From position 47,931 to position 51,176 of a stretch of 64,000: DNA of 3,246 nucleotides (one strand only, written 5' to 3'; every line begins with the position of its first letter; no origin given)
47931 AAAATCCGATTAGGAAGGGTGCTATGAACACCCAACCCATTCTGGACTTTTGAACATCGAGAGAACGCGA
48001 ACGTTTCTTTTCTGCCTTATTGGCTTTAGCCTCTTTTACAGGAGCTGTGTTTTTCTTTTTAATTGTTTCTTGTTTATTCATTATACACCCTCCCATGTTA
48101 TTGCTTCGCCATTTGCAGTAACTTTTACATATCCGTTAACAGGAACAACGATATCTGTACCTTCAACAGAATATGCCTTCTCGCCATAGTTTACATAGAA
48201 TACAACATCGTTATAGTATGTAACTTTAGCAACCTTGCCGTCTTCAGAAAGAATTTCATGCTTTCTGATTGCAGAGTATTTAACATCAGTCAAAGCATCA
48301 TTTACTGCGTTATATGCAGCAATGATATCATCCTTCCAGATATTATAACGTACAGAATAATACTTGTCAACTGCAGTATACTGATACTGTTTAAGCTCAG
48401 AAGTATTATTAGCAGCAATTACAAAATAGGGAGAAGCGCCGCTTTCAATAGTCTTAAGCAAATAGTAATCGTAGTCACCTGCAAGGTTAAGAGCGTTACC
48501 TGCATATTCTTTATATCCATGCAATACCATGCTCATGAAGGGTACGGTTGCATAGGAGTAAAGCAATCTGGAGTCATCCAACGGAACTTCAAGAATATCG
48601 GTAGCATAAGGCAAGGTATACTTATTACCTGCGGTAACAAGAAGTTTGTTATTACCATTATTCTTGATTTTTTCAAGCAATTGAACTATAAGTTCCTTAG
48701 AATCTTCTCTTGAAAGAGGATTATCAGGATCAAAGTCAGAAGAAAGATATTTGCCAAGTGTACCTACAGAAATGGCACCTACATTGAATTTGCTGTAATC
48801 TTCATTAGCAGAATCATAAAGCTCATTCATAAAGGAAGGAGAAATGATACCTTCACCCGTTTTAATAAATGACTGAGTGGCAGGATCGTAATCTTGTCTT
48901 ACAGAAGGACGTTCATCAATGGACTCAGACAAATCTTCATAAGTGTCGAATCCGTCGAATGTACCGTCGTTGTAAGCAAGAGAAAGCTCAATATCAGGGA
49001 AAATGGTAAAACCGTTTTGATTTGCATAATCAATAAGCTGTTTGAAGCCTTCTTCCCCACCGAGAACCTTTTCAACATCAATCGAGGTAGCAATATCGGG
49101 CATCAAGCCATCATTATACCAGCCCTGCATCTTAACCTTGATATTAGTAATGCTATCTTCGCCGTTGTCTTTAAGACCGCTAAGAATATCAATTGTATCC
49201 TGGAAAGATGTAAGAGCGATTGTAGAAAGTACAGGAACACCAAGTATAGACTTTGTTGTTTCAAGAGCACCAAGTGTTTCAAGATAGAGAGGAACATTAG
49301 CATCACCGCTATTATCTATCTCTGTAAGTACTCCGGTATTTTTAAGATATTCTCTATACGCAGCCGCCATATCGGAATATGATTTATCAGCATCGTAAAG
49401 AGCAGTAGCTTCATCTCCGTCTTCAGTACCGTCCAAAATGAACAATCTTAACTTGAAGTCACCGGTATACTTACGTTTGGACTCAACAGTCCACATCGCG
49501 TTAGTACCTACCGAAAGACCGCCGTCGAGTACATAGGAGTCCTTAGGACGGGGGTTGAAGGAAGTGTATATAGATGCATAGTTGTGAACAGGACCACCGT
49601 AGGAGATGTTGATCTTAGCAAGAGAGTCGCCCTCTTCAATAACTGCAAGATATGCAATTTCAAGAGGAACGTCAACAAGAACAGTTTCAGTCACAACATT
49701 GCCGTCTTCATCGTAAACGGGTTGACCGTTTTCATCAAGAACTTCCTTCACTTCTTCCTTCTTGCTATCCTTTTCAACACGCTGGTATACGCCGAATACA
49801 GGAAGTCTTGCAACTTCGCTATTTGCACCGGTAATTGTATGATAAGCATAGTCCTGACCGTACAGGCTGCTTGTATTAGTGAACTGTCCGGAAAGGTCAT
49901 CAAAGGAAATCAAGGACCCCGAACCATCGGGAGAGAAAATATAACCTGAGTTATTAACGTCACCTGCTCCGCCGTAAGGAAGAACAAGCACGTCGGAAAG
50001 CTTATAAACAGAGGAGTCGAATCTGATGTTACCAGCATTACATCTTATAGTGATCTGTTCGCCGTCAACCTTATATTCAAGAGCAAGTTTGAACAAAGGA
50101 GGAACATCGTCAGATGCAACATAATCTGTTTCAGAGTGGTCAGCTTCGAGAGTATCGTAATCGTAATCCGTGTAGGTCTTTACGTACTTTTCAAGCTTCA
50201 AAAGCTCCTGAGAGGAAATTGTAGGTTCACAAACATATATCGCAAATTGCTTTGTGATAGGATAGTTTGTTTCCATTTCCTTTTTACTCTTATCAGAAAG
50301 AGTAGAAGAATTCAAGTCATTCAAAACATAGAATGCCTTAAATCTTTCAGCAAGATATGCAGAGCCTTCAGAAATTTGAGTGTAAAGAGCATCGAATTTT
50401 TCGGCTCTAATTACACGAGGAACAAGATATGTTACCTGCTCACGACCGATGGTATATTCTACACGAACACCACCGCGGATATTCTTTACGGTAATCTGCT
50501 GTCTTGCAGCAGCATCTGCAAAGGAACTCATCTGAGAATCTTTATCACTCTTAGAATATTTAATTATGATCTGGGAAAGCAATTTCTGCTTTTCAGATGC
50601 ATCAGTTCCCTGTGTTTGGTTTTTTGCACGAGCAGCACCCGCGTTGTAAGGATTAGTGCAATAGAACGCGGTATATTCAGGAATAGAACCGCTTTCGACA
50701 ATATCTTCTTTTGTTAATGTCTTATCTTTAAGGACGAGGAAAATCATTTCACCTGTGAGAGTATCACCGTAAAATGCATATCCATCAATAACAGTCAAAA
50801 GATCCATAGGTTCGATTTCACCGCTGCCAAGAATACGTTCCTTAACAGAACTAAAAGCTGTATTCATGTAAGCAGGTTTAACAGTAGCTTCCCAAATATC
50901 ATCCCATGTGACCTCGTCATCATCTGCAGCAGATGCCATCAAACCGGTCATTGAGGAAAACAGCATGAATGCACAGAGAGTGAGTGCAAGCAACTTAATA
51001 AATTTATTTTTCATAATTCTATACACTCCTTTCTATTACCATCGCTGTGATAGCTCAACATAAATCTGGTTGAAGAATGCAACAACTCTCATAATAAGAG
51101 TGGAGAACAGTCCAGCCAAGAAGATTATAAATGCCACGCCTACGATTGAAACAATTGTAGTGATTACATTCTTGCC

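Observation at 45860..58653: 12.7-kb seven-gene operon: ABC-importer parts (four permeases, no ATPase) interleaved with three giant exported proteins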

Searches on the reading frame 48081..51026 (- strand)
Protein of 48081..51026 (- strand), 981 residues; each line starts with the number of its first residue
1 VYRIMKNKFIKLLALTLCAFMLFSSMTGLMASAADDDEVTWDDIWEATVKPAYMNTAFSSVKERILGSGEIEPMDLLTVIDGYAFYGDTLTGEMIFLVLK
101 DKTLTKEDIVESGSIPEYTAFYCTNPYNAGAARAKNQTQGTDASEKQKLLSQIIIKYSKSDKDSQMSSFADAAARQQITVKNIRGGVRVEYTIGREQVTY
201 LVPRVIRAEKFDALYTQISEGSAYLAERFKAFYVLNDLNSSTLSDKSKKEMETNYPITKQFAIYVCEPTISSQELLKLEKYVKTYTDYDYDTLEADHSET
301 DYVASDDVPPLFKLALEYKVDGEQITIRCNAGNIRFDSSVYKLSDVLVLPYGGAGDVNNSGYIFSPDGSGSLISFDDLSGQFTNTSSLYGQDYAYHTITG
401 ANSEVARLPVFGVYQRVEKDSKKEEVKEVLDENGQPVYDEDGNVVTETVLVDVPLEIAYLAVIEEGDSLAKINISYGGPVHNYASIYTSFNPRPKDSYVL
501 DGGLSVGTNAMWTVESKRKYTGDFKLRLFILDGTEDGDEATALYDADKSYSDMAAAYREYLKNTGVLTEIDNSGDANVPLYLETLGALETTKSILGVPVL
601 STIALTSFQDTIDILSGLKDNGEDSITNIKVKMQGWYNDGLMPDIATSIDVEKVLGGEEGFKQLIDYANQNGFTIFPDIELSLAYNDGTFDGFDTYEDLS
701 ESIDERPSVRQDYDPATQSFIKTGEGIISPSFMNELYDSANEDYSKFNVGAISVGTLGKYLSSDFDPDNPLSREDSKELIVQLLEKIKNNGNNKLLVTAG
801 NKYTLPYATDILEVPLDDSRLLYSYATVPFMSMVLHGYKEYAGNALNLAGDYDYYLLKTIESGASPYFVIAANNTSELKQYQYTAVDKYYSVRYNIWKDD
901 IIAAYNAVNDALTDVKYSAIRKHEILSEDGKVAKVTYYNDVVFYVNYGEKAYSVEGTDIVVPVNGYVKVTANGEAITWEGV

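Call 3: search_protein_families(library=pfam, proteins=[window:48081-51026:-], max_evalue=0.01)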
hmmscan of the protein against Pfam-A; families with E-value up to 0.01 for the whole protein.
window:48081-51026:- (981 aa): 1 family
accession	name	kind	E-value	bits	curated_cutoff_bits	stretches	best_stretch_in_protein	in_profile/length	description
PF18952.6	DUF5696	-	1.8e-145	486.3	25.6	2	458-959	135-607/612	Family of unknown function (DUF5696)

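Call 4: search_protein_families(library=ncbifam, proteins=[window:48081-51026:-], max_evalue=0.01)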
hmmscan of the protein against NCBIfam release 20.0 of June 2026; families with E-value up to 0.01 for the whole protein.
window:48081-51026:- (981 aa): 0 families

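Call 13: search_solved_structures(query=window:48081-51026:-, max_evalue=1)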
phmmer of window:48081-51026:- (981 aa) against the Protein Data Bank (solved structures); distinct sequences matched with E-value up to 1: 2.
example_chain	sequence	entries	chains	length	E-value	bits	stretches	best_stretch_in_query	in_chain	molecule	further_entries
2rql_A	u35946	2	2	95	0.66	11.3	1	931-969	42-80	Probable sigma-54 modulation protein | Ribosome hibernation promoting factor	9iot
4v8h_AX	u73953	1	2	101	0.77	11.1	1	931-969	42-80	Probable sigma(54) modulation protein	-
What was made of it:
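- Tried and rejected: A search of DUF5696 against the PDB found nothing (call 13).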

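Call 16: find_homologous_proteins(query=window:48081-51026:-, max_evalue=1e-10)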
Query window:48081-51026:- (981 aa): 812 proteins with E <= 1e-10 among 8000 candidates; the best 120 are listed.
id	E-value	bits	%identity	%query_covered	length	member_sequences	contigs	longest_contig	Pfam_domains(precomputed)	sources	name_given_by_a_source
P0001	0.0e+0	2176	100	100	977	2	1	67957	PF18952.7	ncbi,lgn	-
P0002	0.0e+0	1623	74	100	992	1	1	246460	PF18952.7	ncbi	-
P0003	0.0e+0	1617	74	100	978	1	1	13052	PF18952.7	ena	-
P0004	0.0e+0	1616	74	100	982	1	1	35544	PF18952.7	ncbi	-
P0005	0.0e+0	1587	73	99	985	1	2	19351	PF18952.7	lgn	-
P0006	0.0e+0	1568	72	99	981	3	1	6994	PF18952.7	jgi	-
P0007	0.0e+0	1567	72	99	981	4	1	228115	PF18952.7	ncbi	-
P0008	0.0e+0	1555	71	100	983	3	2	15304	PF18952.7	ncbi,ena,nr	ncbi:MAG: hypothetical protein J6Q89_06545 [Clostridia bacterium]|nr:hypothetical protein [Clostridi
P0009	0.0e+0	1555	71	100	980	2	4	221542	PF18952.7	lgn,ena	-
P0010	0.0e+0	1554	72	100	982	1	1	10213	PF18952.7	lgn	-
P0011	0.0e+0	1553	71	99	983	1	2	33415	PF18952.7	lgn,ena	-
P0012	0.0e+0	1552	72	99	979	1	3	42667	PF18952.7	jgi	-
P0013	0.0e+0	1551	71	100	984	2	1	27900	PF18952.7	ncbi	-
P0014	0.0e+0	1543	71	100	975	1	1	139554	PF18952.7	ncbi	-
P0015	0.0e+0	1527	71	99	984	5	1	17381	PF18952.7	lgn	-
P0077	0.0e+0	1031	52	98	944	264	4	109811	PF18952.7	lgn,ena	-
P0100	2.2e-288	978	50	95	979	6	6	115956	PF18952.7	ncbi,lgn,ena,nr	ncbi:MAG: DUF5696 domain-containing protein [Eubacteriales bacterium]|nr:DUF5696 domain-containing p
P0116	1.8e-258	879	45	98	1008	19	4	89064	PF18952.7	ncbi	-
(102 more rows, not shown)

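Call 19: find_encoding_contigs(protein=P0001, flank=10000, max_places=3)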
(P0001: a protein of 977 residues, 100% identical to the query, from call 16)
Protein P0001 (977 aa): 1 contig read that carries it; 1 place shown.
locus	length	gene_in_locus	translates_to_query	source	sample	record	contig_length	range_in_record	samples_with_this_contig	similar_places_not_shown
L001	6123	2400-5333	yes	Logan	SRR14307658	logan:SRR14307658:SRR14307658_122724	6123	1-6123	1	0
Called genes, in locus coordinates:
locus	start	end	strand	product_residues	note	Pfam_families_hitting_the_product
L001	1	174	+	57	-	?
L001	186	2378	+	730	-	PF01436:NHL (faint), PF06739:SBBP (faint), PF07494:Reg_prop (faint), PF14559:TPR_19 (faint), PF04893:Yip1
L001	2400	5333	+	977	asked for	PF18952:DUF5696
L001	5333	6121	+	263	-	?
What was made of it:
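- Checked: Spacings are -1, 1, 11, 21, -1 and 17 nt; this needs the DUF5696 start at 51014 and the third permease start at the TAATG at 48081, which matches the database gene calls (call 19).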

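Call 20: find_encoding_contigs(protein=P0100, flank=10000, max_places=2)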
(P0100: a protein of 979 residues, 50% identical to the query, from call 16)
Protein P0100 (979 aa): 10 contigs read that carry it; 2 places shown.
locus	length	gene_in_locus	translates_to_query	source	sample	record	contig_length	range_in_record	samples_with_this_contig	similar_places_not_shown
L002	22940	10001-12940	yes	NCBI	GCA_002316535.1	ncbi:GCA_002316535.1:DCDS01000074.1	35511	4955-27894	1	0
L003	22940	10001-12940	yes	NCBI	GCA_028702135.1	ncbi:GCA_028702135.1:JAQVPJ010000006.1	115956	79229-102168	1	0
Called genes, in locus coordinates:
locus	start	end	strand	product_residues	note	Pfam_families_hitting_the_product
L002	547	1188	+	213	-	-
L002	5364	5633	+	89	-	-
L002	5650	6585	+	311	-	PF00528:BPD_transp_1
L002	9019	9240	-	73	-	-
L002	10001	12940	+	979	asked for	PF18952:DUF5696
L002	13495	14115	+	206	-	PF00528:BPD_transp_1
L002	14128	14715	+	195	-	-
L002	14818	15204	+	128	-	PF00528:BPD_transp_1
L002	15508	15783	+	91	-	PF21699:TM1266-like (faint)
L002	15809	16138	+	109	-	PF21349:RUBY_RBDX, PF23458:DUF7130 (faint)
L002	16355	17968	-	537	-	PF00005:ABC_tran, PF02463:SMC_N (faint), PF13304:AAA_21 (faint), PF12848:ABC_tran_Xtn, PF00005:ABC_tran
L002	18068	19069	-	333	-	-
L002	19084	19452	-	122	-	PF03551:PadR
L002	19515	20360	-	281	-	PF07664:FeoB_C, PF07670:Gate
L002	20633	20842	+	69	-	-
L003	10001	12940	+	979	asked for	PF18952:DUF5696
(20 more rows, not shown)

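Call 21: find_encoding_contigs(protein=P0116, flank=10000, max_places=2)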
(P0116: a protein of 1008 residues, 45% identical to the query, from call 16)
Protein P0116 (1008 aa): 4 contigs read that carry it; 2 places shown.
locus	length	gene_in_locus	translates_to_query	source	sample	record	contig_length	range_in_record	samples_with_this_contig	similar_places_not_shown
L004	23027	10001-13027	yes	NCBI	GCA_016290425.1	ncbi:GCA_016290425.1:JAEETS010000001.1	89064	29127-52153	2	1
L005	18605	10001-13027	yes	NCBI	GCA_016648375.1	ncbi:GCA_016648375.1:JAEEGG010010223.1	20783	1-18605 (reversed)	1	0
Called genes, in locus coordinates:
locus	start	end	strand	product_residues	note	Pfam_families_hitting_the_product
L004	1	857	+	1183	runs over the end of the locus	PF01855:POR_N, PF17147:PFOR_II, PF01558:POR, PF10371:EKR, PF12838:Fer4_7, PF13183:Fer4_8 (weak), PF13187:Fer4_9, PF02775:TPP_enzyme_C, +1 more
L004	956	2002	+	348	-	PF02557:VanY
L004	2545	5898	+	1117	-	PF13416:SBP_bac_8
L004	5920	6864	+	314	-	PF00528:BPD_transp_1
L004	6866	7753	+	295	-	PF00528:BPD_transp_1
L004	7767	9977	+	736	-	PF01436:NHL (faint), PF14559:TPR_19 (weak), PF04893:Yip1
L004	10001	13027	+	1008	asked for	PF18952:DUF5696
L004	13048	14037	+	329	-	PF00528:BPD_transp_1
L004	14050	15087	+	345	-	PF00528:BPD_transp_1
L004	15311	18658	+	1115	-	PF09992:NAGPA, PF00404:Dockerin_1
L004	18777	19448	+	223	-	-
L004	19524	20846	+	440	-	PF02040:ArsB, PF03600:CitMHS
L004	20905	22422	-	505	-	-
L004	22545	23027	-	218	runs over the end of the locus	PF02811:PHP, PF13263:PHP_C (weak)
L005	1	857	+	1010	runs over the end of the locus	?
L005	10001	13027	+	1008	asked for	PF18952:DUF5696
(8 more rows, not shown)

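Call 22: find_encoding_contigs(protein=P0077, flank=10000, max_places=2)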
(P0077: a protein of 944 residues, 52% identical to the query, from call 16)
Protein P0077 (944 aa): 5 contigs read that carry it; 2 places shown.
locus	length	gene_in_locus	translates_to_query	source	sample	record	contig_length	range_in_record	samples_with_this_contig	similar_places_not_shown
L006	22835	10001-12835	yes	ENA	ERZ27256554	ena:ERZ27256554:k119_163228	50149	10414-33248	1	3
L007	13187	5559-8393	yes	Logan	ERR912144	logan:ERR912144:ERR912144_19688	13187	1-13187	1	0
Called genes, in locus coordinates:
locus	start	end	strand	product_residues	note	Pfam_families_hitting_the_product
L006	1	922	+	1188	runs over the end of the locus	PF01855:POR_N, PF17147:PFOR_II, PF01558:POR, PF10371:EKR, PF12838:Fer4_7, PF13183:Fer4_8 (weak), PF13187:Fer4_9 (weak), PF02775:TPP_enzyme_C, +4 more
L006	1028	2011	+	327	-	PF02557:VanY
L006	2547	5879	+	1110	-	PF13416:SBP_bac_8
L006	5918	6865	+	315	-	PF00528:BPD_transp_1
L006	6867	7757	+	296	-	PF00528:BPD_transp_1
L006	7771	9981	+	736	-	PF01436:NHL (faint), PF04893:Yip1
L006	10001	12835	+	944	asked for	PF18952:DUF5696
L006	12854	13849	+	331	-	PF00528:BPD_transp_1 (weak)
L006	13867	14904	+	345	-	PF00528:BPD_transp_1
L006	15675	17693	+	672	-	PF13229:Beta_helix (weak), PF24547:DUF7601, PF05738:Cna_B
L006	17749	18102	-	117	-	PF03862:SpoVAC_SpoVAEB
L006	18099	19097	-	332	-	PF07451:SpoVAD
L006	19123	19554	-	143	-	PF03862:SpoVAC_SpoVAEB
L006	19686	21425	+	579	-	PF00501:AMP-binding, PF23562:AMP-binding_C_3 (weak)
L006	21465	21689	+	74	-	PF00550:PP-binding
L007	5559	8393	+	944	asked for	PF18952:DUF5696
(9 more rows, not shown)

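Call 26: find_related_loci(query=A1, collection=genome_contigs, flank=10000)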
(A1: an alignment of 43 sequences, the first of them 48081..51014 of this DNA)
Query A1 (977 aa) in genome_contigs; peptide patterns used: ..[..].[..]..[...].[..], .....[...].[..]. (x = any residue, [..] = any of these).
294 stretches matched a pattern; 291 encode a relative of the query (tblastn E <= 1e-3); the best 80 are kept; 80 distinct loci.
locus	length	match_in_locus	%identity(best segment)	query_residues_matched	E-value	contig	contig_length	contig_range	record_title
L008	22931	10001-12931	72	1-974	0e+0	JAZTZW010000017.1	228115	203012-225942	MAG: Eubacteriales bacterium isolate T1900045323_YK20190012.MAGScoT_cleanbin_000015 SGB_6392_k141_313909, whole genome s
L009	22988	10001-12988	69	1-977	0e+0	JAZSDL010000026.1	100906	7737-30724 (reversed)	MAG: Eubacteriales bacterium isolate T1900044598_TS20190064.MAGScoT_cleanbin_000015 SGB_675_k141_879219, whole genome sh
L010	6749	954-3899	71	1-977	0e+0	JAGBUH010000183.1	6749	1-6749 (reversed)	MAG: Clostridia bacterium isolate RGIG9453 Yak_Cecum-3__c999310, whole genome shotgun sequence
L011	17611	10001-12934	65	1-972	0e+0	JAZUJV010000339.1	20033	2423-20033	MAG: Eubacteriales bacterium isolate T1900045250_TH20190020.MAGScoT_cleanbin_000017 SGB_5761_k141_5506586, whole genome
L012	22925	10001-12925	68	3-976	0e+0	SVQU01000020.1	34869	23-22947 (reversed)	MAG: Oscillospiraceae bacterium isolate SIG625 NODE_6157_length_34869_cov_2.176645, whole genome shotgun sequence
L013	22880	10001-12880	66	1-975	0e+0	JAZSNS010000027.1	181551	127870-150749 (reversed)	MAG: Eubacteriales bacterium isolate T1900044550_TS20190016.MAGScoT_cleanbin_000028 SGB_216_k141_3113375, whole genome s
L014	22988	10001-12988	63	1-972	0e+0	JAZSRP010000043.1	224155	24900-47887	MAG: Eubacteriales bacterium isolate T1900044537_TS20190003.MAGScoT_cleanbin_000004 SGB_27_k141_953095, whole genome sho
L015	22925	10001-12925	64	1-972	0e+0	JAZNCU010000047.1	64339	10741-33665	MAG: Eubacteriales bacterium isolate T1900044730_TS20190196.MAGScoT_cleanbin_000011 SGB_2003_k141_1143579, whole genome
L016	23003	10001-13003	62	1-976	0e+0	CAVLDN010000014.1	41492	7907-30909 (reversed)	bacterium isolate H07616-L1_cleanbin_000005 genome assembly, contig: Spades_H07616-L1_contig_533, whole genome shotgun s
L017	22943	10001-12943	61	1-976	0e+0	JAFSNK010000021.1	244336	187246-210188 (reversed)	MAG: Clostridia bacterium isolate RGIG3301 Goat_Reticulum-4__c309462, whole genome shotgun sequence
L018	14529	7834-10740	61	1-967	0e+0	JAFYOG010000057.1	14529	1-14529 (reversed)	MAG: Clostridia bacterium isolate RGIG7271 Water_buffalos_Cecum-4__c149314, whole genome shotgun sequence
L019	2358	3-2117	72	272-977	0e+0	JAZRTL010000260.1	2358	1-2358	MAG: Eubacteriales bacterium isolate T1900045342_YK20190032.MAGScoT_cleanbin_000029 SGB_6661_k141_770925, whole genome s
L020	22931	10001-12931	53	1-976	0e+0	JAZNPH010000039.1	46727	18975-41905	MAG: Eubacteriales bacterium isolate T1900044835_TS20190301.MAGScoT_cleanbin_000005 SGB_2917_k141_1038724, whole genome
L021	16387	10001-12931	53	1-976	0e+0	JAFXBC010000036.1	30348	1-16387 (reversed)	MAG: Clostridia bacterium isolate RGIG6254 Sheep_Rectum-2__c405616, whole genome shotgun sequence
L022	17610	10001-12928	53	1-976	0e+0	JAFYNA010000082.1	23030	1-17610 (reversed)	MAG: Clostridia bacterium isolate RGIG7239 Water_buffalos_Cecum-2__c618950, whole genome shotgun sequence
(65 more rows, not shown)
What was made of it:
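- The carriers are mostly rumen and hindgut fibre-associated Clostridia (call 26).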

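Call 31: predict_structure(alignment_id=A1)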
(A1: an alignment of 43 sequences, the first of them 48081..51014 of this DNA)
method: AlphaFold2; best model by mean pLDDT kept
length: 977 residues; sequences in the alignment: 43
mean_pLDDT: 82.7   pTM: 0.79
mean pLDDT of the five models: 82.7, 82.1, 80.2, 79.8, 78.2
residues with pLDDT >= 90: 348; 70-90: 499; 50-70: 84; < 50: 46
segments of 3 or more residues with pLDDT < 50: 22-33, 397-399, 489-517
pLDDT, mean of each block of 10 residues (from residue 1): 68 68 39 61 89 89 91 95 94 93 92 90 87 84 89 78 89 90 89 70 92 88 89 85 85 88 74 84 86 79 66 90 76 64 70 90 79 86 75 55 81 81 80 82 82 90 82 88 70 41 39 48 91 85 91 93 84 90 88 87 95 84 91 90 91 96 94 92 74 83 82 77 90 93 90 79 80 90 87 81 86 67 86 89 77 91 88 74 70 85 92 94 90 95 92 91 93 82
secondary structure, 60 per line:
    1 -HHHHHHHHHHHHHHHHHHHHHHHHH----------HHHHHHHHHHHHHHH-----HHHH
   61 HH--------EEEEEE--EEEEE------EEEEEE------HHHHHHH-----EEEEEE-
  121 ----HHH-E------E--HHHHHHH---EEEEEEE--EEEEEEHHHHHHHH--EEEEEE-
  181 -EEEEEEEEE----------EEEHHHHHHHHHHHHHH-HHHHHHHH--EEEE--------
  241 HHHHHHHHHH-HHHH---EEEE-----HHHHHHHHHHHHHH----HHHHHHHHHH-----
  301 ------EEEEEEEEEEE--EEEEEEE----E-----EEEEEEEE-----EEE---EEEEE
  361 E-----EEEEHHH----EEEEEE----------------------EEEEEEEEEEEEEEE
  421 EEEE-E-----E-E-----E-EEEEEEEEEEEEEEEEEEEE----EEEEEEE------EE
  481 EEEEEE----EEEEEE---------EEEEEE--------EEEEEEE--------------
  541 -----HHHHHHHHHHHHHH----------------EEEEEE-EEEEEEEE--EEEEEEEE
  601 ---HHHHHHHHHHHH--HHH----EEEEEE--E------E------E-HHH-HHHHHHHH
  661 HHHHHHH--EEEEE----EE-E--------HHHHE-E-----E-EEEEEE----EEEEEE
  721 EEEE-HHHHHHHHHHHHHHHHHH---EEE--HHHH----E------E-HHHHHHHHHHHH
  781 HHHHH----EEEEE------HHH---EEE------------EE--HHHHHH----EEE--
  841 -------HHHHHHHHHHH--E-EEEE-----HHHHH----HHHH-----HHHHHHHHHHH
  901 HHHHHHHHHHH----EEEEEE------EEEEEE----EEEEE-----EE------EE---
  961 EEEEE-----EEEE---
elements in order (helices of 4 or more, strands of 3 or more residues): H2-26 H37-51 H57-62 E71-76 E79-83 E90-95 H102-108 E114-119 H139-145 E149-155 E158-163 H164-171 E174-179 E182-190 E201-203 H204-217 H219-226 E229-232 H241-250 H252-255 E259-262 H268-281 H286-295 E307-317 E320-326 E337-344 E350-352 E356-361 E367-370 E378-383 E406-424 E442-461 E466-472 E479-486 E491-496 E506-511 E520-526 H546-559 E576-581 E583-590 E593-600 H604-615 E625-630 H653-667 E670-674 H691-694 E705-710 E715-724 H726-743 E747-749 H752-755 H769-785 E790-794 E807-809 H826-831 E836-838 H848-858 E863-866 H872-876 H881-884 H890-911 E916-921 E928-933 E938-942 E961-965 E971-974
